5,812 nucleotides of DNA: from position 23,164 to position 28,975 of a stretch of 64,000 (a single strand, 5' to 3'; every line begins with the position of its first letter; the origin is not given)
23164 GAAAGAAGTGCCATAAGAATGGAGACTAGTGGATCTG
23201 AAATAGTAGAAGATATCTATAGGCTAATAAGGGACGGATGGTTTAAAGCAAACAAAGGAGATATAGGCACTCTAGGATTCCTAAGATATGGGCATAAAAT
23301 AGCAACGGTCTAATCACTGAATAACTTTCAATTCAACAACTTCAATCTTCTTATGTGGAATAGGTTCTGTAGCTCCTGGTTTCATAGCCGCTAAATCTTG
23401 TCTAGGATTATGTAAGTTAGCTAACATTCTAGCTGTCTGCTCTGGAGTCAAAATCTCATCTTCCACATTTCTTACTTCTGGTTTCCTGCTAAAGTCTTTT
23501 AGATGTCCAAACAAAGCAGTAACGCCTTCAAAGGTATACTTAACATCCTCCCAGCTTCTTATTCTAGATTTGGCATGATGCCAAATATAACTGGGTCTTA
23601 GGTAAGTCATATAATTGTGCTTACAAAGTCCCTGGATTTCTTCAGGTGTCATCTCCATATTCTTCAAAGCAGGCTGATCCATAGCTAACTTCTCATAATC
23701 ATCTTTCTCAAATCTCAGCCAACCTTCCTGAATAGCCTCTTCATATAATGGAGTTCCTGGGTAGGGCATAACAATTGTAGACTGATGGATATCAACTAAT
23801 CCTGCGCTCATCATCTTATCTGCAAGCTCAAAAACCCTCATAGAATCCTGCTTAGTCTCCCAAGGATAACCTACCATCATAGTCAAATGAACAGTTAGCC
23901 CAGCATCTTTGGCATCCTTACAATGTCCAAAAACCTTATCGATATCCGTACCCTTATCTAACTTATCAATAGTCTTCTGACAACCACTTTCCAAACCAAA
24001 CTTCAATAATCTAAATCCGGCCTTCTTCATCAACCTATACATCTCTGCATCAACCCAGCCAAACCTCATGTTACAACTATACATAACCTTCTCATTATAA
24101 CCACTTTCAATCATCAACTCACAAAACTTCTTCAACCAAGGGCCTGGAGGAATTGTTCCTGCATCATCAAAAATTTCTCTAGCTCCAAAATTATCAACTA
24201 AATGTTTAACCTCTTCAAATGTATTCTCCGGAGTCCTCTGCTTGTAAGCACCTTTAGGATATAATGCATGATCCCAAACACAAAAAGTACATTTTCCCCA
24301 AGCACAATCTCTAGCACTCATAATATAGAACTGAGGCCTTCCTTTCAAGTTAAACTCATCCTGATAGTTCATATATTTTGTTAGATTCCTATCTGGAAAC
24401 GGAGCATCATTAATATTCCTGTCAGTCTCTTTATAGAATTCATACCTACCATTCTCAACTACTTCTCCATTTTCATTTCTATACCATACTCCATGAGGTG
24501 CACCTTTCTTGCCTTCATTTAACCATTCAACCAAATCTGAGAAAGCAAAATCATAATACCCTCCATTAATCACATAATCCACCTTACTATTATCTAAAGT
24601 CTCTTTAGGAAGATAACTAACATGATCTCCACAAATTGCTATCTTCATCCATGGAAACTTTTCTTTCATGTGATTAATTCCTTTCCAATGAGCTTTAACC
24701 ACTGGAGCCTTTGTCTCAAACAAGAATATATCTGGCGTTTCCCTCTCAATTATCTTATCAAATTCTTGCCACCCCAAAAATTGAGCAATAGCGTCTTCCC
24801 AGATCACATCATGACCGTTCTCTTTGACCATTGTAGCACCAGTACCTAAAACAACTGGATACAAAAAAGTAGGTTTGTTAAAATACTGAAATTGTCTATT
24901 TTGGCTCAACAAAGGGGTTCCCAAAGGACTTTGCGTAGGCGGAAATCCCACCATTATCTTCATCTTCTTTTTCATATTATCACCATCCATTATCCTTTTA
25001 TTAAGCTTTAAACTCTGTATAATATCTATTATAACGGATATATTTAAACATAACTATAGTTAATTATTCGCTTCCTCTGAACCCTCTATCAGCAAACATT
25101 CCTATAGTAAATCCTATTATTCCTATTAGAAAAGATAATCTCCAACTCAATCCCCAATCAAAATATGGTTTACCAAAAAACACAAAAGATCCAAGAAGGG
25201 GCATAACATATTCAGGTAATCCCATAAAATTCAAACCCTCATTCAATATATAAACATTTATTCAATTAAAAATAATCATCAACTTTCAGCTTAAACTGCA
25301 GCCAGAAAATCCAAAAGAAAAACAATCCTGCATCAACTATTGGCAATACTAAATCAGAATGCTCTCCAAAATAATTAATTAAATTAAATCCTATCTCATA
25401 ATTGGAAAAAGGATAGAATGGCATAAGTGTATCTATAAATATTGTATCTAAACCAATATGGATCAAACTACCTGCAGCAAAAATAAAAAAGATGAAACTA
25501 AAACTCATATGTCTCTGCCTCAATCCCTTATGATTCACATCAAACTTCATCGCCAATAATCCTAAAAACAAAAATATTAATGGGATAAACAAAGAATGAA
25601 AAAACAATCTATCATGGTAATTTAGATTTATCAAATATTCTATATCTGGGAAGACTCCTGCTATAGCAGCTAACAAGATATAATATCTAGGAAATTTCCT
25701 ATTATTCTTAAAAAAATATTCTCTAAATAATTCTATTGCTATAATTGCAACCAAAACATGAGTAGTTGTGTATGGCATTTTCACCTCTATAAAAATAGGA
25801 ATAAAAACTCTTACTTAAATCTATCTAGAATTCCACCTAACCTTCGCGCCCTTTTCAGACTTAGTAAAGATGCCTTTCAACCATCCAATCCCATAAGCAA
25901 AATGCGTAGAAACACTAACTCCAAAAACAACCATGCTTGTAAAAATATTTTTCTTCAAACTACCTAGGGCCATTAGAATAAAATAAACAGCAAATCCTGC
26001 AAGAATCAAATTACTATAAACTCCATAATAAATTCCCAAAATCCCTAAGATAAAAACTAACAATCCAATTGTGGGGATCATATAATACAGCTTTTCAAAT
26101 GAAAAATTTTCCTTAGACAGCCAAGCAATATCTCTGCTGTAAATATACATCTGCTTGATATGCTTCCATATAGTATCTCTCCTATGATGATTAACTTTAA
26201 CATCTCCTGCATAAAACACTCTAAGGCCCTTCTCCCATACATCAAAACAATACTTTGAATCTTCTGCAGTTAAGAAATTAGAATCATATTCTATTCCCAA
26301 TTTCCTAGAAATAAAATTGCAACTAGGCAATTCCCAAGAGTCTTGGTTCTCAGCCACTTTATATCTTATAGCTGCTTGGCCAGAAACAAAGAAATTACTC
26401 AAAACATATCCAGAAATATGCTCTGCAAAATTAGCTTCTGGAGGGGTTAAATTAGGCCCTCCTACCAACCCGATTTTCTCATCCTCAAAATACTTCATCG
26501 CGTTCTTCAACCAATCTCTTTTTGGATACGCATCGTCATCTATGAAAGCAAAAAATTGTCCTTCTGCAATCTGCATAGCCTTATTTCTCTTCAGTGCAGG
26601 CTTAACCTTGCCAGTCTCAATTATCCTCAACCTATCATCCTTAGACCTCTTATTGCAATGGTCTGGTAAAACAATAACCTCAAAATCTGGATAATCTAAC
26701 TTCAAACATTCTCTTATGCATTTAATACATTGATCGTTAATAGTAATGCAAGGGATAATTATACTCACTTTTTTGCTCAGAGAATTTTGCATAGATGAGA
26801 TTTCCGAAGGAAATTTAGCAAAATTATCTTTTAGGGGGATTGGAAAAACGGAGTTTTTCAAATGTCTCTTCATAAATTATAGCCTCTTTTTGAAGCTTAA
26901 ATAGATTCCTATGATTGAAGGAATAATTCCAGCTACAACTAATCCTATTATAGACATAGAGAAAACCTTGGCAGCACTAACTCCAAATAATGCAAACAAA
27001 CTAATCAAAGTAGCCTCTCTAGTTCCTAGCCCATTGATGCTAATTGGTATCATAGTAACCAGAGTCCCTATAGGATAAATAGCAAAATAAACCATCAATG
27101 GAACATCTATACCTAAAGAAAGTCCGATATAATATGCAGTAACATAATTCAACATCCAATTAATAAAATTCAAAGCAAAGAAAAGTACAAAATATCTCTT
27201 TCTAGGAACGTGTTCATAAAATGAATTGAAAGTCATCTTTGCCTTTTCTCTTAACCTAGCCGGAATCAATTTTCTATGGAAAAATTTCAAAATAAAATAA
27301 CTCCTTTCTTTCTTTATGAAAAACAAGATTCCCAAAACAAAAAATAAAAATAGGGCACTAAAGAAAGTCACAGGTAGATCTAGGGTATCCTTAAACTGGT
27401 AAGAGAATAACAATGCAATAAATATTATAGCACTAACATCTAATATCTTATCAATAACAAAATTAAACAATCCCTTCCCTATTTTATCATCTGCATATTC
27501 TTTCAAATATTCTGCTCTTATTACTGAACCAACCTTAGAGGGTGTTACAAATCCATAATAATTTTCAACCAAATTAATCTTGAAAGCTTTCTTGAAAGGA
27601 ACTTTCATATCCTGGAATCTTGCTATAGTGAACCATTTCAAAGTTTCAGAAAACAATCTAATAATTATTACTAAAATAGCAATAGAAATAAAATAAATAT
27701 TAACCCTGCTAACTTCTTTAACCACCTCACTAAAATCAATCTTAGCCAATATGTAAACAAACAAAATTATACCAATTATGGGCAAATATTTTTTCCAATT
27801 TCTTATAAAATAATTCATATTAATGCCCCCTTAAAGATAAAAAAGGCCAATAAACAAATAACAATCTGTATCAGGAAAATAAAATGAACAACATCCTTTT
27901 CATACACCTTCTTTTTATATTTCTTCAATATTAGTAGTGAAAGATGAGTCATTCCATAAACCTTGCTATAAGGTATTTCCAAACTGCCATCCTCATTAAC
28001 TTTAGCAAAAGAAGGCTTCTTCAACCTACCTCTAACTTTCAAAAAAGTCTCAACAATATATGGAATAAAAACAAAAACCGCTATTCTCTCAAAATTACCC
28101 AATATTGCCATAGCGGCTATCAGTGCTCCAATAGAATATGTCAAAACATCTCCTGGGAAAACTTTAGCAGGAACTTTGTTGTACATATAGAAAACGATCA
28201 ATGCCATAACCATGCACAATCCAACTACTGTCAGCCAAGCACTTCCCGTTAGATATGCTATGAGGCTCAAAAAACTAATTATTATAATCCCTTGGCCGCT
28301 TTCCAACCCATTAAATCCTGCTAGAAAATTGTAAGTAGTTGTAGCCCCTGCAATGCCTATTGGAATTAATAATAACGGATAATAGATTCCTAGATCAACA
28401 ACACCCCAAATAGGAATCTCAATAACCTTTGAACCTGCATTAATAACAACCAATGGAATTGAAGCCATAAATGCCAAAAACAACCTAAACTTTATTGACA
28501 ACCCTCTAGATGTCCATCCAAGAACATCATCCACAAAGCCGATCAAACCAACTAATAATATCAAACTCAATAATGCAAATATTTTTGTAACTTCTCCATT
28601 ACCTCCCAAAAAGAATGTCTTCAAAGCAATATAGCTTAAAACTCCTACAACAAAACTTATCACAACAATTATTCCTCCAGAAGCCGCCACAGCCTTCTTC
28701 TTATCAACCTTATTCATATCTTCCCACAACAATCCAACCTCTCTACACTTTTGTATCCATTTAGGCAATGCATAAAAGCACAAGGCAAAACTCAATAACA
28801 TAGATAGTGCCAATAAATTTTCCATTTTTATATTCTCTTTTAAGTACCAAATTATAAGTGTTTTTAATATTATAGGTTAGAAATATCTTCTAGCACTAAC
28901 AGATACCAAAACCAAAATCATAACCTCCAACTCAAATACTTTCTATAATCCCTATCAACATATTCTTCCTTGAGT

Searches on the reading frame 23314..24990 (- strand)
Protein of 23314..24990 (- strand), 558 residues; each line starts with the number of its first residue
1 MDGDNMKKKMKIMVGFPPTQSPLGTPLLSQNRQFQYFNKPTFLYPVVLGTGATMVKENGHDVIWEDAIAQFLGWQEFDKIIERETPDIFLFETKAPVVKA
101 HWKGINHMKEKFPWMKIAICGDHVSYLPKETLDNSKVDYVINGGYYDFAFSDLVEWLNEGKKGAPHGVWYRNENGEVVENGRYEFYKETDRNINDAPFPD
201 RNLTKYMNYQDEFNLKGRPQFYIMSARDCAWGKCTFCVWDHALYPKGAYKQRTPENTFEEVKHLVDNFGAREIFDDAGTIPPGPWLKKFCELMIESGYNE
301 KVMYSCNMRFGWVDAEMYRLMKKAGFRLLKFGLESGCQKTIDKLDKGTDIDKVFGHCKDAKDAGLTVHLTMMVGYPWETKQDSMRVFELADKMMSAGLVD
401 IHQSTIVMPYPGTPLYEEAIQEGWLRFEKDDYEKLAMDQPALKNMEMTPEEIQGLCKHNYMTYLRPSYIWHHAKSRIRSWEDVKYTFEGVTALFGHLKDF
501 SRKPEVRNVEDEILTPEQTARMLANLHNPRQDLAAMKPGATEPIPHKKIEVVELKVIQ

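Call 19: search_protein_families(library=pfam, proteins=[window:23314-24990:-], max_evalue=0.001)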
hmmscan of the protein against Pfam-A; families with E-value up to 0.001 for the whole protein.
window:23314-24990:- (558 aa): 2 families
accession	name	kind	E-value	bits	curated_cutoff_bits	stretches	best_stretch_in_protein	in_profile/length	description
PF04055.27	Radical_SAM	-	3.1e-13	50.7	29.5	1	227-389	5-165/166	Radical SAM superfamily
PF02310.24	B12-binding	-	0.00075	19.8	32.1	0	52-142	21-110/121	B12 binding domain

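Call 51: search_protein_families(library=ncbifam, proteins=[window:23314-24990:-], max_evalue=0.00001)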
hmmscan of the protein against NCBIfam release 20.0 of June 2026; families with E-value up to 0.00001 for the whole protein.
window:23314-24990:- (558 aa): 17 families
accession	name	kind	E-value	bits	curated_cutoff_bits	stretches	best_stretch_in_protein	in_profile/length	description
TIGR03471.1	HpnJ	equivalog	1.4e-48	166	577.6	1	41-487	30-457/472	hopanoid biosynthesis associated radical SAM protein HpnJ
TIGR02026.1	BchE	equivalog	2.2e-24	86.2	481.35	1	54-471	31-435/497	magnesium-protoporphyrin IX monomethyl ester anaerobic oxidative cyclase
TIGR04072.2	rSAM_ladder_B12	equivalog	8.3e-18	64.2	360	1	38-448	11-401/443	lipid biosynthesis B12-binding/radical SAM protein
TIGR04014.1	B12_SAM_MJ_0865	equivalog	2.1e-17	63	360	1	115-421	68-360/434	methyl-coenzyme M reductase glutamine C-methyltransferase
TIGR04013.1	B12_SAM_MJ_1487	hypoth_equivalog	9.2e-17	60.9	251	1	76-418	34-356/382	TIGR04013 family B12-binding domain/radical SAM domain-containing protein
NF038361.1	rSAM_Sden_1168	equivalog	3.6e-16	58.8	575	1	133-463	195-515/560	Sden_1168 family B12-binding radical SAM P-methyltransferase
TIGR04479.1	bcpD_PhpK_rSAM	subfamily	2e-15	56.2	600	1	219-382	240-398/504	PhpK family radical SAM P-methyltransferase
NF050148.1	rSAM_ApyD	equivalog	2.6e-15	55.9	750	1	106-420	95-394/645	RiPP biosynthesis radical SAM protein ApyD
TIGR03975.1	rSAM_ocin_1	subfamily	7e-15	54.5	281.85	1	133-389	178-426/606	RiPP maturation radical SAM C-methyltransferase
NF033070.1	rSAM_AprD4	equivalog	3e-13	49.5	500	1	299-433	271-404/456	AprD4 family radical SAM diol-dehydratase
TIGR04367.1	HpnR_B12_rSAM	equivalog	4.5e-12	45.2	650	1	43-418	20-372/490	hopanoid C-3 methylase HpnR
TIGR04295.1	B12_rSAM_oligo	hypoth_equivalog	4.9e-10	38.7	400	1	41-419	21-384/422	TIGR04295 family B12-binding domain-containing radical SAM protein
TIGR04385.1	B12_rSAM_cofa1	equivalog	1.3e-09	37.9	450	1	107-395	92-366/438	B12 lower ligand biosynthesis radical SAM protein BzaD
NF045585.1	rSAM_slr0320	equivalog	2e-09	36.5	775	1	220-370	233-384/511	photosystem II high light acclimation radical SAM protein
TIGR03960.1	rSAM_fuse_unch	hypoth_equivalog_domain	9.6e-09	34.3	462.3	1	226-395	259-426/605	TIGR03960 family B12-binding radical SAM protein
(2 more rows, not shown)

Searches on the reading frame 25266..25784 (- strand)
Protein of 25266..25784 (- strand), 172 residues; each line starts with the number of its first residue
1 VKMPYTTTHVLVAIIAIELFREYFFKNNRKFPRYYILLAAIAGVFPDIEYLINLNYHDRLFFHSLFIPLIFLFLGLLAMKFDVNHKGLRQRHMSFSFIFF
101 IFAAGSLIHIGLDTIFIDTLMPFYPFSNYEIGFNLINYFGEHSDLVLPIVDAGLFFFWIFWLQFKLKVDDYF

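Call 19: search_protein_families(library=pfam, proteins=[window:25266-25784:-], max_evalue=0.001)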
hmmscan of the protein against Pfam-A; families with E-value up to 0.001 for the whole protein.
window:25266-25784:- (172 aa): 1 family
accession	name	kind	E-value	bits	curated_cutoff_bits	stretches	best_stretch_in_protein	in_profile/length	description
PF04307.19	YdjM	-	4.4e-11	43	29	1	6-142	3-135/176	YdjM inner membrane protein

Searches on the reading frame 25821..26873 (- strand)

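Call 19: search_protein_families(library=pfam, proteins=[window:25821-26873:-], max_evalue=0.001)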
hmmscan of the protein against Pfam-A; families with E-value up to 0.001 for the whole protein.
window:25821-26873:- (350 aa): 3 families
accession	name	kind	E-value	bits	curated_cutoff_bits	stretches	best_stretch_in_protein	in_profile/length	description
PF13641.12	Glyco_tranf_2_3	-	4.4e-13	50.2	27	1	36-242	3-224/230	Glycosyltransferase like family 2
PF00535.33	Glycos_transf_2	-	3.2e-12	47.1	23.3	1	37-156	1-131/168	Glycosyl transferase family 2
PF13632.12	Glyco_trans_2_3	-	3.4e-08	34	27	1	109-298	3-192/198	Glycosyl transferase family group 2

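Call 51: search_protein_families(library=ncbifam, proteins=[window:25821-26873:-], max_evalue=0.00001)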
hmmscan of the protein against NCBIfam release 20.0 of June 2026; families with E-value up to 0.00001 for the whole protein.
window:25821-26873:- (350 aa): 7 families
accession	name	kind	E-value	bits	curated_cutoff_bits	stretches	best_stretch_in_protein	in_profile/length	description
TIGR03965.1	mycofact_glyco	equivalog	3.5e-21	75.6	280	1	30-280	71-332/467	mycofactocin biosynthesis glycosyltransferase MftF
NF038299.1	EPS_HpsN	equivalog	1.2e-09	37.6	425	1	35-140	2-118/317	hormogonium polysaccharide biosynthesis glycosyltransferase HpsN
NF038302.1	EPS_HpsE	equivalog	2.4e-09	36.6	300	1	77-139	59-122/307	hormogonium polysaccharide biosynthesis glycosyltransferase HpsE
NF041875.1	EPS_EpsD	equivalog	5e-08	32.7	370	1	38-148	3-123/325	exopolysaccharide biosynthesis glycosyltransferase EpsD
NF047683.1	TeichurnBiosyTuaG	equivalog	5.9e-07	29.4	400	1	33-133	5-115/252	teichuronic acid biosynthesis protein TuaG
TIGR03937.1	PgaC_IcaA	equivalog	6.4e-07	28.7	422.3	1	26-139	37-161/407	poly-beta-1,6-N-acetyl-D-glucosamine synthase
NF041394.1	GtaseAglG_Halo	equivalog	1.9e-06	27.4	440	0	94-139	72-117/304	glucosyl-dolichyl phosphate glucuronosyltransferase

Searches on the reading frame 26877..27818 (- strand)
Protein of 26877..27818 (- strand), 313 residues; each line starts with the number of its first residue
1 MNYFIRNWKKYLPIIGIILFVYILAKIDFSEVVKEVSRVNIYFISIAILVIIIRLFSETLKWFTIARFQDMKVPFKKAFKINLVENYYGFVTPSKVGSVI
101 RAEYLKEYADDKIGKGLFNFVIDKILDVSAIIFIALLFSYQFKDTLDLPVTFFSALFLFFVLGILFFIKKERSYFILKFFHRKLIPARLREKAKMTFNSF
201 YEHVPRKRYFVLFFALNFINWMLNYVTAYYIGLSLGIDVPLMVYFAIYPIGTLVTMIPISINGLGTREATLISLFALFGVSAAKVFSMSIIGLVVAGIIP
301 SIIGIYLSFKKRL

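Call 19: search_protein_families(library=pfam, proteins=[window:26877-27818:-], max_evalue=0.001)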
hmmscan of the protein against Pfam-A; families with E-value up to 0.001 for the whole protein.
window:26877-27818:- (313 aa): 1 family
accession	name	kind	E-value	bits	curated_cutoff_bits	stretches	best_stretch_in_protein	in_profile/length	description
PF03706.18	LPG_synthase_TM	-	2.1e-42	146.1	33.4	1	15-304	7-302/302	Lysylphosphatidylglycerol synthase TM region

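Call 51: search_protein_families(library=ncbifam, proteins=[window:26877-27818:-], max_evalue=0.00001)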
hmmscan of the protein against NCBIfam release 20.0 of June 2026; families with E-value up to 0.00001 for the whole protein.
window:26877-27818:- (313 aa): 3 families
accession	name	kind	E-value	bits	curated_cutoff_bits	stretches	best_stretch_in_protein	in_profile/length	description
TIGR00374.1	TIGR00374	subfamily_domain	2.9e-30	105.8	43.2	1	14-306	2-308/323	flippase-like domain-containing protein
TIGR03476.1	HpnL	subfamily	3e-10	39.9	195.65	1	12-290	8-297/318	putative membrane protein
NF033480.1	bifunc_MprF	equivalog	3.7e-08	32.1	600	1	14-310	14-296/841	bifunctional lysylphosphatidylglycerol flippase/synthetase MprF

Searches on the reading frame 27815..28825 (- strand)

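Call 19: search_protein_families(library=pfam, proteins=[window:27815-28825:-], max_evalue=0.001)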
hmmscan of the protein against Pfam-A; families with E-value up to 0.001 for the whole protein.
window:27815-28825:- (336 aa): 1 family
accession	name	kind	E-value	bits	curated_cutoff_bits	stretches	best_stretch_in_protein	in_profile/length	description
PF00953.26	Glycos_transf_4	-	3.1e-29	102.5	27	1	83-243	2-159/160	Glycosyl transferase family 4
